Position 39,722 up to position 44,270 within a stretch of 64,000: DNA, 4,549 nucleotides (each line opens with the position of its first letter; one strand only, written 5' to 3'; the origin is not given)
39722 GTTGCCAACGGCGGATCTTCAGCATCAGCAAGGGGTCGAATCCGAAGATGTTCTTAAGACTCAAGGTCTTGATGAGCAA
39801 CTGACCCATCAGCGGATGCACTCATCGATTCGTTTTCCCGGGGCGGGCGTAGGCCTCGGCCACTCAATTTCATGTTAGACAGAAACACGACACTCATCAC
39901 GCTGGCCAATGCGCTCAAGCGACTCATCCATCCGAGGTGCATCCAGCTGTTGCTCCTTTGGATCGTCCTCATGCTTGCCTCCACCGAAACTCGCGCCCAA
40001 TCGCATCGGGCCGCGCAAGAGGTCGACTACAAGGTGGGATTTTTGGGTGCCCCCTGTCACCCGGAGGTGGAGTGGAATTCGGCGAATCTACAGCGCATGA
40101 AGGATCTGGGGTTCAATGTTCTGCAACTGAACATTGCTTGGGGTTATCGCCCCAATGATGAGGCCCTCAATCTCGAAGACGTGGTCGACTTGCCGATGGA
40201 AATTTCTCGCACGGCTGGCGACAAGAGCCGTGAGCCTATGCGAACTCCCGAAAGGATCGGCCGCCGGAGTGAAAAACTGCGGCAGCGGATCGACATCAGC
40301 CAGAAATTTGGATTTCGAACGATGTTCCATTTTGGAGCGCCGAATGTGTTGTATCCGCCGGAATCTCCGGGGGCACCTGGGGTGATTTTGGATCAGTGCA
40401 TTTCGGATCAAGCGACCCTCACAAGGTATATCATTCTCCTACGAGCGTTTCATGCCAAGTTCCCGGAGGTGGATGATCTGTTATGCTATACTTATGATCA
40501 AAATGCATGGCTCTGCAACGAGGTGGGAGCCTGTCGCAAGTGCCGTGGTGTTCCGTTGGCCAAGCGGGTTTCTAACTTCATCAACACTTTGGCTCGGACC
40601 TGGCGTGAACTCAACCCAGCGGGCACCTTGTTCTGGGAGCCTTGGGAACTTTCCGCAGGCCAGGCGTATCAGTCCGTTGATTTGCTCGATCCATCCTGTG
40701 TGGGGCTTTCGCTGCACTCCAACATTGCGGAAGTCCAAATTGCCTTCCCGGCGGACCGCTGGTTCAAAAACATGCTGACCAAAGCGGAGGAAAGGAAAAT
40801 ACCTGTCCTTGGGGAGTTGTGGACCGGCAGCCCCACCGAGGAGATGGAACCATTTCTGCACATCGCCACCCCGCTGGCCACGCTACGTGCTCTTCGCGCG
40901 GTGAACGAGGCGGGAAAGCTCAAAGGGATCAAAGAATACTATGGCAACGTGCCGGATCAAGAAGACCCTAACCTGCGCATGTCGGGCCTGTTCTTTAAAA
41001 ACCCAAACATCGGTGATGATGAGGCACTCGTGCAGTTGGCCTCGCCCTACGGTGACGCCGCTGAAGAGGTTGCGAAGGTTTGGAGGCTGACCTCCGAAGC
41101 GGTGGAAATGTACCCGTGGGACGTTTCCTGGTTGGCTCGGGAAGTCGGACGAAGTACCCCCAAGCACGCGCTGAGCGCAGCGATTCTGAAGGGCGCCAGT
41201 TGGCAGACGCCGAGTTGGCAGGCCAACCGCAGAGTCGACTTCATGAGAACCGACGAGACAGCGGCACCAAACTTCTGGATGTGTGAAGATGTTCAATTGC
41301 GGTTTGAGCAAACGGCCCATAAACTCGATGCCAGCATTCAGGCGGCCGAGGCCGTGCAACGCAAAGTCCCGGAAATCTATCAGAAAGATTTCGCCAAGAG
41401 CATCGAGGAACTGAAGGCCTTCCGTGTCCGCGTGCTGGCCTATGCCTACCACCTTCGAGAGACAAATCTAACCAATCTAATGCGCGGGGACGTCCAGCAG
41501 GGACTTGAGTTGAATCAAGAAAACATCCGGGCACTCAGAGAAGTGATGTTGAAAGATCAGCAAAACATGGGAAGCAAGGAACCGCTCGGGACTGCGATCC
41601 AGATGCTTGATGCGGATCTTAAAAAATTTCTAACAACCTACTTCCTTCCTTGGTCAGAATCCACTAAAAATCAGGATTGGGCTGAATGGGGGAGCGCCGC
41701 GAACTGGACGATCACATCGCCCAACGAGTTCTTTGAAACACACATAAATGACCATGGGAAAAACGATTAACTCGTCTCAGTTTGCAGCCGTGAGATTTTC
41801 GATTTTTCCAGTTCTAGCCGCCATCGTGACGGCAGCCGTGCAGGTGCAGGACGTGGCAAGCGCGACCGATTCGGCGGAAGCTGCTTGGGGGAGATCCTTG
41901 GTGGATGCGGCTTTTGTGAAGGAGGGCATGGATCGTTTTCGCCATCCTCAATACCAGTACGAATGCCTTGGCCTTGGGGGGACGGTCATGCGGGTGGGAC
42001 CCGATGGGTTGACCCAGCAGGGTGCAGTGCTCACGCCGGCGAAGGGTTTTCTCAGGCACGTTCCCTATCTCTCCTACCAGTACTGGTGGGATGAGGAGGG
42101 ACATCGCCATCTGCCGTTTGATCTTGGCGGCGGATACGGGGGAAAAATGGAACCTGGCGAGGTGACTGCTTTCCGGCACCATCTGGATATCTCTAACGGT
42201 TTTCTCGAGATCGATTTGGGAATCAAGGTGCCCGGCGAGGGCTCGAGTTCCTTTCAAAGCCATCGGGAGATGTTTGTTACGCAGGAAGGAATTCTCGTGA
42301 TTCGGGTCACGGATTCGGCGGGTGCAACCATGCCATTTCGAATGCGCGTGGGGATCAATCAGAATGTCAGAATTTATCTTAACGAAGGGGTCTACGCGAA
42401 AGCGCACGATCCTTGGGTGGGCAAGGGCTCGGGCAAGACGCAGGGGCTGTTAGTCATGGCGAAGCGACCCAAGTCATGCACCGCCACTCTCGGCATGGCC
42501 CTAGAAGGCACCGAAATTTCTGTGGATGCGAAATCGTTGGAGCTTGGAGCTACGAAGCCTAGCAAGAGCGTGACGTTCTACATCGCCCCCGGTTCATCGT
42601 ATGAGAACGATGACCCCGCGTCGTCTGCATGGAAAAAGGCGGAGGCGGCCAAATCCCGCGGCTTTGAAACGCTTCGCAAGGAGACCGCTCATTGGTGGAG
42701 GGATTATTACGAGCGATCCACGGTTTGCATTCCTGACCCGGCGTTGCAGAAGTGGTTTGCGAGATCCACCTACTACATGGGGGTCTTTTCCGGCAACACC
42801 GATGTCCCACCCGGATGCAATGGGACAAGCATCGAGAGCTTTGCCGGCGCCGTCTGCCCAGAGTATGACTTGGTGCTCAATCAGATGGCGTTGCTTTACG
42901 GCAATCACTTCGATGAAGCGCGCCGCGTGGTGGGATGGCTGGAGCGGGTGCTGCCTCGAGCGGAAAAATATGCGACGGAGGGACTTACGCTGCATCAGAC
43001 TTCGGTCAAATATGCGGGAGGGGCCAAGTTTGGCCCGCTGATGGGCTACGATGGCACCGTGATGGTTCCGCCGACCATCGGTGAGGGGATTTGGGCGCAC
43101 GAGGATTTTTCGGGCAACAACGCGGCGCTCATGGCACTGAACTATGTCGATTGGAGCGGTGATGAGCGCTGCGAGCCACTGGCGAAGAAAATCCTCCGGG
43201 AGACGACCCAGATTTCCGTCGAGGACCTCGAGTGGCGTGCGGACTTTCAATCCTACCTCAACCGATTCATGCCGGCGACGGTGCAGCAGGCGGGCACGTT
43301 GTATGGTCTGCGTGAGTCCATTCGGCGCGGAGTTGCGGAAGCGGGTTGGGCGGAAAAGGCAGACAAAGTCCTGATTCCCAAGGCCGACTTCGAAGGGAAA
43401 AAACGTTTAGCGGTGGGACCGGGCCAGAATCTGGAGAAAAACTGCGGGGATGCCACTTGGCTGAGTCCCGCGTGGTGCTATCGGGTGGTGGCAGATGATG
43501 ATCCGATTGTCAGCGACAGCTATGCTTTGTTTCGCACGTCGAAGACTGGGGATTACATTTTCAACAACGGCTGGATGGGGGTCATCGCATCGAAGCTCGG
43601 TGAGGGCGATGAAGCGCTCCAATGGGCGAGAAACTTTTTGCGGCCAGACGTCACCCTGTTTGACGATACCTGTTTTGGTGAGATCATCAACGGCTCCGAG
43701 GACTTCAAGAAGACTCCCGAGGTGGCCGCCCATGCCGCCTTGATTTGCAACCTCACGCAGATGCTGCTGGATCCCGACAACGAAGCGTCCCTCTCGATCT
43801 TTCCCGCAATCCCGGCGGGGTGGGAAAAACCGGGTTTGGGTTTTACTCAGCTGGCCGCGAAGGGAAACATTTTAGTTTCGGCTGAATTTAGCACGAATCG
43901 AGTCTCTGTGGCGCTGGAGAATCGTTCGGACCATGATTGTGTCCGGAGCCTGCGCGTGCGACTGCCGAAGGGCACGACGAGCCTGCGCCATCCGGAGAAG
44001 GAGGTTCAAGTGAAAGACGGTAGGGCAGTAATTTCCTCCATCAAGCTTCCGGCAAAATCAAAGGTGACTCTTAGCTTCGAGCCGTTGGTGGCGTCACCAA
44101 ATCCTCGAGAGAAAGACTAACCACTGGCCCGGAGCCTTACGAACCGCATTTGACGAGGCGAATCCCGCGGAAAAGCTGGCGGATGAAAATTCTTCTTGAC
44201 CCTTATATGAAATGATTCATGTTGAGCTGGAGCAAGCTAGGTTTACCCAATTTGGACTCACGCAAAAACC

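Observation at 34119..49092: One ~190-aa domain leads each of the three operons, with three different C-terminal partners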

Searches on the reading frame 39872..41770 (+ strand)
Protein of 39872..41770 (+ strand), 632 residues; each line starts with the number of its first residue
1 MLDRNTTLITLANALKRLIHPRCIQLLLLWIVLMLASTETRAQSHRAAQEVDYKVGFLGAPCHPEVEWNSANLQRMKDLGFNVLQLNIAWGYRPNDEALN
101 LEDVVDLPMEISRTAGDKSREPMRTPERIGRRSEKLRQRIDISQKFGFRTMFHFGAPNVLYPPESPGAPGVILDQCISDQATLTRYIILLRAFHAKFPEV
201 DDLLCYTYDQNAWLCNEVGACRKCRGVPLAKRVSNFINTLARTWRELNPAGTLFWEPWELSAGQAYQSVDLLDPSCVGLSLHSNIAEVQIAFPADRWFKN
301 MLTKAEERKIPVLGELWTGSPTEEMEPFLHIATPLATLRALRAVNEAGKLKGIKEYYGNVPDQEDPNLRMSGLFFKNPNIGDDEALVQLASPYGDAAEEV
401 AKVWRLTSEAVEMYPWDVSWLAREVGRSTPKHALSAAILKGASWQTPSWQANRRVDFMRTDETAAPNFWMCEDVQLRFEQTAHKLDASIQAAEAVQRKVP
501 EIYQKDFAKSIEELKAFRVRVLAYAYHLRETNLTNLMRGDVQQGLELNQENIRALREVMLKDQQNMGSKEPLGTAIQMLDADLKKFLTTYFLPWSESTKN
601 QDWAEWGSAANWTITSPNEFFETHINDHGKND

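Call 8: search_protein_families(library=pfam, proteins=[window:39872-41770:+], max_evalue=0.01)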
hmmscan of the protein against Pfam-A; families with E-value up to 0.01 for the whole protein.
window:39872-41770:+ (632 aa): 0 families

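Call 9: search_protein_families(library=ncbifam, proteins=[window:39872-41770:+], max_evalue=0.01)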
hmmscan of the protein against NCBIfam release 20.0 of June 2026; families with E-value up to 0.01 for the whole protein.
window:39872-41770:+ (632 aa): 0 families

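Call 57: search_protein_families(library=pfam, proteins=[window:39872-41770:+], max_evalue=1)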
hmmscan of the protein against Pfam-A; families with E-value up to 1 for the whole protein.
window:39872-41770:+ (632 aa): 0 families

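Call 69: search_solved_structures(query=window:39872-41767:+, max_evalue=0.1)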
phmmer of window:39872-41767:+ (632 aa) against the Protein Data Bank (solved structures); distinct sequences matched with E-value up to 0.1: 0.
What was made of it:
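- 39872..41770 (+): 632-aa paralogue of the copy-2 enzyme domain (enzC family). No Pfam or PDB sequence match (calls 8, 69).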

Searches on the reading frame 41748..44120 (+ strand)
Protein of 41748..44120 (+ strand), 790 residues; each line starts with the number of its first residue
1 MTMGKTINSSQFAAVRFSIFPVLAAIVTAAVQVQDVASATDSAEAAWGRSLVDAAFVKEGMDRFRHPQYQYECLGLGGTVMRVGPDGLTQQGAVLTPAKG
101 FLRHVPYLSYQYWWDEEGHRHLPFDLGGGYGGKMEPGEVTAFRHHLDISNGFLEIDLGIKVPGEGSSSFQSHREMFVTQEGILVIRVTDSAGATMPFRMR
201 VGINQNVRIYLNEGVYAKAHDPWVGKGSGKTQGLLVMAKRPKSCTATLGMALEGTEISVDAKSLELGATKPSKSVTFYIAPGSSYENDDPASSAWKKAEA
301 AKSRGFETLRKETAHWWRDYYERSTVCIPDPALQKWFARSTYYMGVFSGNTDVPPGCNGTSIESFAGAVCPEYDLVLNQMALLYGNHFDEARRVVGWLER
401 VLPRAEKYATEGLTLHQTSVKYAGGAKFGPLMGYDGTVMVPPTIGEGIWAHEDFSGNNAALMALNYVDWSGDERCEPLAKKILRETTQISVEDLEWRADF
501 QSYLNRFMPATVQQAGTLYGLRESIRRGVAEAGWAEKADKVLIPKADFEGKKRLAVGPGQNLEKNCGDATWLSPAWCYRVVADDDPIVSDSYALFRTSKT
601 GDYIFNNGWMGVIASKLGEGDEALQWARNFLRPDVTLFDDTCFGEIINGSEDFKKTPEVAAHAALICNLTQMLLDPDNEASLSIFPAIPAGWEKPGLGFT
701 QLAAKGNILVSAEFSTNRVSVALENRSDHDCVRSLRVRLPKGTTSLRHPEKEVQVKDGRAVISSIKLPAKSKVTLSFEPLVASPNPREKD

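Call 8: search_protein_families(library=pfam, proteins=[window:41748-44120:+], max_evalue=0.01)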
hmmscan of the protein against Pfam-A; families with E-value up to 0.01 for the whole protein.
window:41748-44120:+ (790 aa): 2 families
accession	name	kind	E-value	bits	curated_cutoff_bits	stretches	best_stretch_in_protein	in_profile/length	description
PF18961.6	DUF5703_N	-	0.0018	18.5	26.7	1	252-325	213-286/287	Domain of unknown function (DUF5703)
PF03636.21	Glyco_hydro_65N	-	0.0059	16.8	26.6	0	133-282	84-218/233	Glycosyl hydrolase family 65, N-terminal domain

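Call 9: search_protein_families(library=ncbifam, proteins=[window:41748-44120:+], max_evalue=0.01)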
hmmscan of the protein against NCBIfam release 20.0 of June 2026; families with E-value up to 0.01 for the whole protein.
window:41748-44120:+ (790 aa): 0 families

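Call 57: search_protein_families(library=pfam, proteins=[window:41748-44120:+], max_evalue=1)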
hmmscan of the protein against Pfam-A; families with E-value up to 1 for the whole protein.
window:41748-44120:+ (790 aa): 3 families
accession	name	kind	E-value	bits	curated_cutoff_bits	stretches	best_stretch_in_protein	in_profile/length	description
PF18961.6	DUF5703_N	-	0.0018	18.5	26.7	1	252-325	213-286/287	Domain of unknown function (DUF5703)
PF03636.21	Glyco_hydro_65N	-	0.0059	16.8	26.6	1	133-282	84-218/233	Glycosyl hydrolase family 65, N-terminal domain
PF21307.2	Glyco_hydro_95_C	-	0.012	16.5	27.6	1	680-756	5-75/94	Glycoside hydrolase family 95, C-terminal domain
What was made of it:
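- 41748..44120 (+): 790-aa putative glycoside hydrolase ('p790'), with weak GH65_N, GH95_C and DUF5703 similarity. Calls 8, 57.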

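Call 68: search_solved_structures(query=window:41748-44117:+, max_evalue=0.1)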
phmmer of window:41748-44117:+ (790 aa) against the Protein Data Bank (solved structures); distinct sequences matched with E-value up to 0.1: 0.
